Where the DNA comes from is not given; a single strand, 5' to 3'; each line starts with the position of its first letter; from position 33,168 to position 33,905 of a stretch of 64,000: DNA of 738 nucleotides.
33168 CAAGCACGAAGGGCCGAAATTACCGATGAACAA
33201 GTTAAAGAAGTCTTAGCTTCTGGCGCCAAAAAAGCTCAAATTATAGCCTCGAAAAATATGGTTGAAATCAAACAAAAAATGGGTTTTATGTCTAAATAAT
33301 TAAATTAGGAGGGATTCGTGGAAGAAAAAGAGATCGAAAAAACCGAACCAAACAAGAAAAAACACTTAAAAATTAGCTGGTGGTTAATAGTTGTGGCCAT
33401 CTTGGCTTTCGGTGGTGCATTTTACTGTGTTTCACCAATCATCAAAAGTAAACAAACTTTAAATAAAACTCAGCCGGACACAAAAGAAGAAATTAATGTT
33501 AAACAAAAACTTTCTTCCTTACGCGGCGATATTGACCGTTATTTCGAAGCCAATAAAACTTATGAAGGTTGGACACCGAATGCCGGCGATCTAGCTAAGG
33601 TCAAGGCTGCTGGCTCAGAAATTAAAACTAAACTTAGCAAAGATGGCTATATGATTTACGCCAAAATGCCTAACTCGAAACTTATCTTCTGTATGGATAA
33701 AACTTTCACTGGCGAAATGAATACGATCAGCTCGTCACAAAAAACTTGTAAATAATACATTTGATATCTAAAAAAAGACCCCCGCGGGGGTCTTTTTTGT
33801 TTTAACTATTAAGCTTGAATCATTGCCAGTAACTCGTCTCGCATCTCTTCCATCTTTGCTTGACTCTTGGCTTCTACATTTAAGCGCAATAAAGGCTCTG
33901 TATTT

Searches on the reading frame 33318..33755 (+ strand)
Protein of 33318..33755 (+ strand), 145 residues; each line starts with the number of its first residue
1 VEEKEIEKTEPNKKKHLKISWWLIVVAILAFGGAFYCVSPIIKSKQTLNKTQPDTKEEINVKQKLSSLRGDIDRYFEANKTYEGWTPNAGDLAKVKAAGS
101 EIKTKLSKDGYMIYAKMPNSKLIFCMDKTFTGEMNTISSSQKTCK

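Call 8: search_protein_families(library=pfam, proteins=[window:33318-33755:+], max_evalue=1)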
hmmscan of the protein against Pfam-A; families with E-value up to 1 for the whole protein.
window:33318-33755:+ (145 aa): 1 family
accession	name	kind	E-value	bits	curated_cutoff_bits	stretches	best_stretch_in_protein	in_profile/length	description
PF20556.3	DUF6768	-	0.0091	16.1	27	1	19-49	43-73/123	Family of unknown function (DUF6768)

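Call 9: search_protein_families(library=ncbifam, proteins=[window:33318-33755:+], max_evalue=1)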
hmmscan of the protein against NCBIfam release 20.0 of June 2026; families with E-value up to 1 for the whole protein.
window:33318-33755:+ (145 aa): 3 families
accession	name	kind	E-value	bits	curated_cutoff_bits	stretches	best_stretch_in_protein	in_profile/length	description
NF047909.1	CellAnchorMapZStrp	equivalog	0.00015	20.8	700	1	8-81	155-229/474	cell division site-positioning protein MapZ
NF045849.1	ICE_MMCAP2_0565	equivalog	0.06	13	40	1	12-32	51-71/80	Mbov_0395 family pilin-like conjugal transfer protein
NF004285.1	PRK05696.1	equivalog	0.087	12.6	179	1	3-57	6-61/171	flagellar basal body-associated protein FliL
